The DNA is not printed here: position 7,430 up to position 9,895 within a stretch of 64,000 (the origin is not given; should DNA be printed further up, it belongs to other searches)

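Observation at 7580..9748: Compact glycyl-radical enzyme (C-x-E eliminase class) with no activating enzyme in 64 kb, embedded among mannan and sulfated-glycan genes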

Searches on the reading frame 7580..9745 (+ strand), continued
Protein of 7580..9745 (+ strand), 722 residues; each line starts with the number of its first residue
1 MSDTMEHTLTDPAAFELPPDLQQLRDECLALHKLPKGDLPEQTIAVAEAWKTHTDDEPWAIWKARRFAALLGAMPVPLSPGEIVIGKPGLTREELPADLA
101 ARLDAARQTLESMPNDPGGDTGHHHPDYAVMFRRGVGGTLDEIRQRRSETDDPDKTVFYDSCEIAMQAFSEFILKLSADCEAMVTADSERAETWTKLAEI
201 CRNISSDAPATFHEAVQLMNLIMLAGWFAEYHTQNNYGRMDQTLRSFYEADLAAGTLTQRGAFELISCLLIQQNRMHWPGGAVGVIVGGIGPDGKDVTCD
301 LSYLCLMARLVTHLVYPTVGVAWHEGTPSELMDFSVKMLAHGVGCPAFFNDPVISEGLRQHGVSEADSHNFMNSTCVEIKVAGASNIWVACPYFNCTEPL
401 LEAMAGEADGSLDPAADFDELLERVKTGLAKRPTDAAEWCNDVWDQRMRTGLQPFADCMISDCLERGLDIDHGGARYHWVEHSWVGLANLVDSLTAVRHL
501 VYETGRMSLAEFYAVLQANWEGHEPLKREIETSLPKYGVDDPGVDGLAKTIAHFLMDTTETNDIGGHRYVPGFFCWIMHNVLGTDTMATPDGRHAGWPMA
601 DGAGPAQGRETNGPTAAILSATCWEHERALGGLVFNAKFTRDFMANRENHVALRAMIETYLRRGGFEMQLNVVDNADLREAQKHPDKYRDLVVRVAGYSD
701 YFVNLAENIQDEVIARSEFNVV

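Call 75: search_protein_families(library=ncbifam, proteins=[L172:3554-4531:+, L172:4856-5644:+, L172:5849-7327:+, L172:12943-13794:+, L172:14032-14760:+, L172:14840-15673:-, L172:2859-3554:+, L013:8206-9084:+], max_evalue=0.00001)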
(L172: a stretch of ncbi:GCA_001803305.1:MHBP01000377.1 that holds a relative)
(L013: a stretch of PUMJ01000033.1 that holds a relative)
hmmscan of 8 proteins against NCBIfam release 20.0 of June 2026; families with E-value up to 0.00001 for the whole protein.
L172:3554-4531:+ (326 aa): 21 families
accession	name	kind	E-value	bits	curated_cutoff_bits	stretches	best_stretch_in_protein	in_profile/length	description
TIGR01327.1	PGDH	equivalog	5.3e-66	223.5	454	1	43-319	36-312/525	phosphoglycerate dehydrogenase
NF009714.1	PRK13243.1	equivalog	3.5e-55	187.6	455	1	59-322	57-327/332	glyoxylate reductase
NF005069.0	PRK06487.1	equivalog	1.3e-51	175.6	448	1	59-308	59-311/320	2-hydroxyacid dehydrogenase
NF006263.0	PRK08410.1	equivalog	6.4e-48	163.7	389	1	61-311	55-310/311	D-2-hydroxyacid dehydrogenase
NF011938.0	PRK15409.1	equivalog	7.9e-44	150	492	1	30-322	28-323/324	glyoxylate/hydroxypyruvate reductase GhrB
NF005750.0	PRK07574.1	equivalog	1.1e-42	146.4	329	1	61-286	106-335/386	NAD-dependent formate dehydrogenase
NF008759.0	PRK11790.1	equivalog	1.9e-42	145.4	404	1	60-313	67-322/410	phosphoglycerate dehydrogenase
NF000492.1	vanH_gen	exception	8e-41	140.1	540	1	75-293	72-296/312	D-lactate dehydrogenase VanH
NF005387.0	PRK06932.1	equivalog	1.2e-37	129.6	492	1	62-305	58-307/314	2-hydroxyacid dehydrogenase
NF006374.0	PRK08605.1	subfamily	1.1e-35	123.4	356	1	70-302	70-316/332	D-lactate dehydrogenase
NF041369.1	Dhydh_Halo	equivalog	9.3e-35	120.3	400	1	79-312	65-299/305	D-2-hydroxyacid dehydrogenase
NF000371.1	vanH_Agroup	exception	4.5e-32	111.5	700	1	71-293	73-301/322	VanH-A/VanH-Pt family D-lactate dehydrogenase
NF000128.1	vanH-Sc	exception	5.4e-32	111.2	650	1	76-293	93-316/337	D-lactate dehydrogenase VanH-Sc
NF000112.1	vanH-Amyco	exception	7.4e-32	110.9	625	1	75-293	101-325/348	VanH-AOV family D-lactate dehydrogenase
NF009127.0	PRK12480.1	equivalog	1.5e-31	109.6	579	1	70-296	70-308/330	D-lactate dehydrogenase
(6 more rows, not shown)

L172:4856-5644:+ (263 aa): 6 families
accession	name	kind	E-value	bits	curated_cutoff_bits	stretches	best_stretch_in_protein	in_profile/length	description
NF053535.1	DhyDRhmHlse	equivalog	4.2e-64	216.6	500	1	55-260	71-279/284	2,4-didehydro-3-deoxy-L-rhamnonate hydrolase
TIGR02303.1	HpaG-C-term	equivalog_domain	9.2e-49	166.1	276.4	1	38-262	25-245/245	4-hydroxyphenylacetate degradation bifunctional isomerase/decarboxylase, C-terminal subunit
NF011750.0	PRK15203.1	equivalog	7.3e-39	133.7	811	1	55-263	223-426/429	4-hydroxyphenylacetate degradation bifunctional isomerase/decarboxylase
NF009399.0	PRK12764.1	equivalog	9.3e-31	107.4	444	1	51-231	18-198/501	fumarylacetoacetate hydrolase family protein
NF007967.0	PRK10691.1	equivalog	7.5e-30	103.9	201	1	56-231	18-198/219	fumarylacetoacetate hydrolase family protein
TIGR02305.1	HpaG-N-term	equivalog_domain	1.5e-29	103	228.65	1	75-259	29-205/205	4-hydroxyphenylacetate degradation bifunctional isomerase/decarboxylase, N-terminal subunit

L172:5849-7327:+ (493 aa): 40 families (the best 25 are shown)
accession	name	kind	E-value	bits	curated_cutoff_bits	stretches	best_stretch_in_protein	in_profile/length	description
TIGR01804.1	BADH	equivalog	1.5e-144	482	668.6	1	10-477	1-466/467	betaine-aldehyde dehydrogenase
NF045736.1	PaDhStyDRhodo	equivalog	6e-143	476.8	800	1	7-483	3-478/479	phenylacetaldehyde dehydrogenase StyD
NF009725.0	PRK13252.1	equivalog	1.4e-141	472.3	593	1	2-484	2-481/488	betaine-aldehyde dehydrogenase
TIGR02299.1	HpaE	equivalog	6.5e-140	466.9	638.35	1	9-484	3-478/488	5-carboxymethyl-2-hydroxymuconate semialdehyde dehydrogenase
NF045735.1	PaDhStyDPseudo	equivalog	2.3e-134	448.7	850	1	5-483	1-482/483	phenylacetaldehyde dehydrogenase StyD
NF010000.0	PRK13473.1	subfamily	1.3e-128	429.7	615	1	7-483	3-473/475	aminobutyraldehyde dehydrogenase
TIGR03216.1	OH_muco_semi_DH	equivalog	4e-127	424.8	693.25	1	9-483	3-480/481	2-hydroxymuconic semialdehyde dehydrogenase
NF050026.1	AcaldDHExaC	equivalog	4.8e-117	391.6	900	1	6-483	15-494/503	acetaldehyde dehydrogenase ExaC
NF007352.0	PRK09847.1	equivalog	2.3e-114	382.7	850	1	4-484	17-493/495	aldehyde dehydrogenase PuuC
NF006916.0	PRK09407.1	equivalog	7.8e-112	374.5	521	1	16-481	28-491/526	succinic semialdehyde dehydrogenase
NF042993.1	AlphKGSA_gudD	equivalog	1.1e-111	374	770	1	9-482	6-480/481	alpha-ketoglutaric semialdehyde dehydrogenase GucD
TIGR01780.1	SSADH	subfamily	7.8e-111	371.1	646.35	1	26-474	1-444/448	succinate-semialdehyde dehydrogenase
NF052305.1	DioxValDhHalo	equivalog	2.8e-109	366.2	750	1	4-480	4-479/483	2,5-dioxovalerate dehydrogenase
NF040648.1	lactal_redase_Meth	equivalog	7.7e-105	351.6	650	1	9-482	1-462/463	lactaldehyde dehydrogenase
NF007497.0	PRK10090.1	equivalog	9.3e-105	351.1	500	1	3-482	3-477/480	aldehyde dehydrogenase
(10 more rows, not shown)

L172:12943-13794:+ (284 aa): 14 families
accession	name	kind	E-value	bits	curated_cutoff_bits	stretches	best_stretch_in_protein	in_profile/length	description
NF042422.1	oxyalk_red_OleD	equivalog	1.2e-20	74.1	580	1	5-169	2-168/329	2-alkyl-3-oxoalkanoate reductase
NF041293.1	G6PDh_Azf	equivalog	3.1e-17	62.8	400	1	4-202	3-214/252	NAD-dependent glucose-6-phosphate dehydrogenase Azf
TIGR03466.1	HpnA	hypoth_equivalog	2.2e-16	59.7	367.65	1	6-166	3-167/327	hopanoid-associated sugar epimerase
NF042423.1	oxyalk_red_Shew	equivalog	1.8e-14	53.6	580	1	3-170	8-175/331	2-alkyl-3-oxoalkanoate reductase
TIGR04180.1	EDH_00030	hypoth_equivalog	5.1e-13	48.8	475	1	41-166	51-172/297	NAD-dependent 4,6-dehydratase LegB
NF004520.0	PRK05865.1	equivalog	3.3e-12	45.1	1509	1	5-113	2-105/854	sugar epimerase family protein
NF052578.1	StrlDmthSdmBMthl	equivalog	2.4e-10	40.7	600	1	23-170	31-170/328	sterol demethylase protein SdmB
NF043036.1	ErythonDh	equivalog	2.8e-10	39.9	325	1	7-167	4-184/321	D-erythronate dehydrogenase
TIGR01179.1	galE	equivalog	4.3e-10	38.9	262.3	1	6-165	2-172/332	UDP-glucose 4-epimerase GalE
TIGR01214.1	rmlD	equivalog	2.3e-09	36.8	224.05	1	5-155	1-140/285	dTDP-4-dehydrorhamnose reductase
TIGR01746.1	Thioester-redct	subfamily_domain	5.9e-09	35.6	213.35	1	59-172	87-198/371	thioester reductase domain-containing protein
TIGR03589.1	PseB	equivalog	7.1e-09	35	407.75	1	2-111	3-125/324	UDP-N-acetylglucosamine 4,6-dehydratase (inverting)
NF058621.1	DiazavRedAvaA7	equivalog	4.4e-07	29.8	400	1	5-116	2-119/304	3-diazoavenalumate denitrifying reductase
TIGR04130.1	FnlA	equivalog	3.2e-06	26.3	730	1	40-111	53-124/337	UDP-N-acetylglucosamine 4,6-dehydratase/5-epimerase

L172:14032-14760:+ (243 aa): 225 families (the best 25 are shown)
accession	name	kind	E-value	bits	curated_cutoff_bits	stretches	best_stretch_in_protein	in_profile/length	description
NF005559.1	PRK07231.1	subfamily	9.7e-55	185.8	215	1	2-237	1-242/249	glucose 1-dehydrogenase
NF009466.0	PRK12826.1-2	subfamily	2.2e-53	181.3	222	1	4-239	2-241/248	3-oxoacyl-ACP reductase FabG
NF005309.0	PRK06841.1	subfamily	8.6e-53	179.4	286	1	2-237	12-247/255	GolD/DthD family dehydrogenase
NF004198.0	PRK05653.1-3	equivalog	3.2e-51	174.2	296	1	3-236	5-240/248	3-oxoacyl-ACP reductase FabG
TIGR01830.1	3oxo_ACP_reduc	equivalog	1.3e-50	172.3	297.75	1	8-238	1-234/239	3-oxoacyl-[acyl-carrier-protein] reductase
NF004791.0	PRK06138.1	equivalog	3.3e-48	164.2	312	1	1-237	1-244/252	SDR family oxidoreductase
NF006070.0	PRK08213.1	subfamily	3.6e-48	164.3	279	1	2-238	9-252/259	gluconate 5-dehydrogenase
NF004197.0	PRK05653.1-1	equivalog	4.3e-47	160.8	332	1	2-239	4-243/249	3-oxoacyl-ACP reductase FabG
NF004818.0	PRK06172.1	equivalog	6.3e-47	160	336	1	1-236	3-244/253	SDR family oxidoreductase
NF005681.0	PRK07478.1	subfamily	2.1e-46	158.3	267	1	1-239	2-246/254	SDR family oxidoreductase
TIGR03971.1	SDR_subfam_1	subfamily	1.2e-45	156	300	1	3-236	1-262/271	mycofactocin-coupled SDR family oxidoreductase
NF005472.0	PRK07067.1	equivalog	1.4e-45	155.9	338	1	1-233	2-245/257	L-iditol 2-dehydrogenase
NF005806.0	PRK07666.1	equivalog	3.2e-45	154.3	286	1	2-193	4-195/239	3-ketoacyl-ACP reductase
NF005469.0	PRK07063.1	equivalog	8.5e-45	153.3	306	1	2-236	4-248/260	SDR family oxidoreductase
NF005672.0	PRK07454.1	equivalog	1.2e-44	152.4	234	1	4-192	5-193/241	SDR family oxidoreductase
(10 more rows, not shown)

L172:14840-15673:- (278 aa): 0 families

L172:2859-3554:+ (232 aa): 20 families
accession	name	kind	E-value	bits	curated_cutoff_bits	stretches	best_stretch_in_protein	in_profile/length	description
NF003011.0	PRK03837.1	subfamily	3.8e-40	138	260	1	12-230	10-231/241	transcriptional regulator NanR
NF007741.0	PRK10421.1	equivalog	1.7e-23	83.4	311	1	16-232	8-233/262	transcriptional regulator LldR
NF007588.0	PRK10225.1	equivalog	3.6e-23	82.2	442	1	25-232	19-231/257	Uxu operon transcriptional regulator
NF007442.0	PRK09990.1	equivalog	1.6e-22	80.2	301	1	13-230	8-233/256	transcriptional regulator GlcC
TIGR03338.1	phnR_burk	equivalog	8e-20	71.4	271.5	1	6-231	2-212/212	phosphonate utilization associated transcriptional regulator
NF003444.0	PRK04984.1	equivalog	8.4e-19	68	189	1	24-226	16-217/239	fatty acid metabolism transcriptional regulator FadR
TIGR02812.1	fadR_gamma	equivalog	4.5e-16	59.2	249.2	1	24-225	15-215/235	fatty acid metabolism transcriptional regulator FadR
NF007001.0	PRK09464.1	equivalog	4.5e-15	56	330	1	16-230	11-230/254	pyruvate dehydrogenase complex transcriptional repressor PdhR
NF008571.0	PRK11523.1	equivalog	7.7e-15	55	396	1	20-170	13-159/258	transcriptional regulator ExuR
NF052282.1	PLP_TF_PdxR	equivalog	9.7e-10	38.1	320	1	16-94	2-77/448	MocR-like pyridoxine biosynthesis transcription factor PdxR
TIGR02404.1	trehalos_R_Bsub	equivalog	2.8e-09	37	211.95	1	20-80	5-65/233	trehalose operon repressor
TIGR02018.2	his_ut_repres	equivalog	4.2e-09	36.1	220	1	19-86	3-70/226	histidine utilization transcriptional repressor HutC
NF052441.1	TransRegRv0792c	equivalog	9.6e-09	34.8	400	1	20-80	21-81/260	Rv0792c family HTH-type transcriptional regulator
TIGR03337.1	phnR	equivalog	1.4e-08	34.7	296.75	1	22-84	8-70/231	phosphonate utilization transcriptional regulator PhnR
NF052290.2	MocR_like_YczR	exception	4.2e-08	32.3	487.4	1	15-82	19-86/458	MocR-like transcription factor YczR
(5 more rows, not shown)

L013:8206-9084:+ (293 aa): 14 families
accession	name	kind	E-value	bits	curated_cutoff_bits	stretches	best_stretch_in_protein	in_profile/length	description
NF041293.1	G6PDh_Azf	equivalog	9.9e-23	80.8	400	1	19-212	3-214/252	NAD-dependent glucose-6-phosphate dehydrogenase Azf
TIGR03466.1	HpnA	hypoth_equivalog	1.3e-17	63.7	367.65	1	20-153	2-142/327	hopanoid-associated sugar epimerase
NF042422.1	oxyalk_red_OleD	equivalog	2.5e-15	56.7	580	1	20-179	2-168/329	2-alkyl-3-oxoalkanoate reductase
TIGR04180.1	EDH_00030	hypoth_equivalog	2.6e-15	56.3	475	1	56-177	55-173/297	NAD-dependent 4,6-dehydratase LegB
TIGR01214.1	rmlD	equivalog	3.6e-14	52.5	224.05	1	20-166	1-141/285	dTDP-4-dehydrorhamnose reductase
NF052578.1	StrlDmthSdmBMthl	equivalog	7.5e-13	48.9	600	1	51-129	44-120/328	sterol demethylase protein SdmB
NF043036.1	ErythonDh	equivalog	9.6e-13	48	325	1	55-177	57-184/321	D-erythronate dehydrogenase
NF042423.1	oxyalk_red_Shew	equivalog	4.2e-12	45.8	580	1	19-181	9-176/331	2-alkyl-3-oxoalkanoate reductase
TIGR01179.1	galE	equivalog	3.1e-09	36.1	262.3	1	71-175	70-172/332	UDP-glucose 4-epimerase GalE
TIGR01746.1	Thioester-redct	subfamily_domain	6.1e-08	32.3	213.35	0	95-181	109-197/371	thioester reductase domain-containing protein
TIGR04130.1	FnlA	equivalog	6.1e-08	31.9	730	1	56-122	58-124/337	UDP-N-acetylglucosamine 4,6-dehydratase/5-epimerase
TIGR03589.1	PseB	equivalog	4.1e-07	29.3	407.75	1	56-121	59-124/324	UDP-N-acetylglucosamine 4,6-dehydratase (inverting)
NF004520.0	PRK05865.1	equivalog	5.5e-07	27.8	1509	1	20-123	2-104/854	sugar epimerase family protein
NF058621.1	DiazavRedAvaA7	equivalog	2.5e-06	27.3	400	1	20-142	2-131/304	3-diazoavenalumate denitrifying reductase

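Call 77: search_protein_families(library=pfam, proteins=[L087:58-1482:+, L087:1751-6145:+, L087:12480-15698:+, L087:15735-16949:+, L013:2249-3814:+, L013:3956-5938:+, L089:1167-2216:+, L089:7040-8035:+, L089:8698-10002:+, L089:10067-10678:+], max_evalue=0.0001)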
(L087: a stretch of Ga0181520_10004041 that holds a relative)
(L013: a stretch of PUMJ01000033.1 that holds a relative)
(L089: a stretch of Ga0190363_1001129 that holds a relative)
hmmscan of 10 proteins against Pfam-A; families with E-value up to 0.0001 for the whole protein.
L087:58-1482:+ (475 aa): 1 family
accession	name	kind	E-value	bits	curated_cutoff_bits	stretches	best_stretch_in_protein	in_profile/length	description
PF08532.16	Glyco_hydro_42M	-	3.2e-08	33.8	25.8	1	12-129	57-187/207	Beta-galactosidase trimerisation domain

L087:1751-6145:+ (1465 aa): 2 families
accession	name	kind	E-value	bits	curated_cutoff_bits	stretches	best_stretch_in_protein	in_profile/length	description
PF00128.31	Alpha-amylase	-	3.5e-14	53.3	22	1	500-582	3-89/446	Alpha amylase, catalytic domain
PF02837.24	Glyco_hydro_2_N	-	7.9e-11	42.6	28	1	123-232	3-108/169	Glycosyl hydrolases family 2, sugar binding domain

L087:12480-15698:+ (1073 aa): 2 families
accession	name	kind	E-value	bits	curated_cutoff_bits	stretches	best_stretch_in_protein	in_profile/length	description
PF08305.17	NPCBM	-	2.2e-08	34.6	23.9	0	794-859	74-136/137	NPCBM/NEW2 domain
PF19773.5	DUF6259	-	5e-05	23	28.7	1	245-355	9-127/300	Domain of unknown function (DUF6259)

L087:15735-16949:+ (405 aa): 0 families

L013:2249-3814:+ (522 aa): 2 families
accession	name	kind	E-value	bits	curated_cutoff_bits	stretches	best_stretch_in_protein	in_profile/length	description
PF04616.20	Glyco_hydro_43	-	7.3e-61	206.5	32.2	1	35-303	3-288/288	Glycosyl hydrolases family 43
PF17851.8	GH43_C2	-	1.7e-12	48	22.7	1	324-497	1-202/203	Beta xylosidase C-terminal Concanavalin A-like domain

L013:3956-5938:+ (661 aa): 0 families

L089:1167-2216:+ (350 aa): 1 family
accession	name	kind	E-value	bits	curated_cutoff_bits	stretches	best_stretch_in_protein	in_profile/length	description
PF04951.18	Peptidase_M55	-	1.2e-61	208.9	25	1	90-348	1-258/264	D-aminopeptidase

L089:7040-8035:+ (332 aa): 1 family
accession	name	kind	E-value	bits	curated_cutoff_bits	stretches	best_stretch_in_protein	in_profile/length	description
PF03687.19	UPF0164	-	1.9e-08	34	21.4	1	52-177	42-166/325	Uncharacterised protein family (UPF0164)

L089:8698-10002:+ (435 aa): 3 families
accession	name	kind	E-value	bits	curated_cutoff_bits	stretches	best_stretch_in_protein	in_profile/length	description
PF05697.18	Trigger_N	-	3e-35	122.1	22.2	1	1-148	1-144/144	Bacterial trigger factor protein (TF)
PF05698.19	Trigger_C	-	1.2e-19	71.4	22.7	1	266-424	1-161/162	Bacterial trigger factor protein (TF) C-terminus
PF00254.34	FKBP_C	-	6.4e-09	36.5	21.1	1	161-243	2-93/94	FKBP-type peptidyl-prolyl cis-trans isomerase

L089:10067-10678:+ (204 aa): 1 family
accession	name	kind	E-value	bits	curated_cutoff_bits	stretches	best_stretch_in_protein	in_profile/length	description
PF00574.28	CLP_protease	-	1.3e-83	279.8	20.2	1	13-192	2-181/182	Clp protease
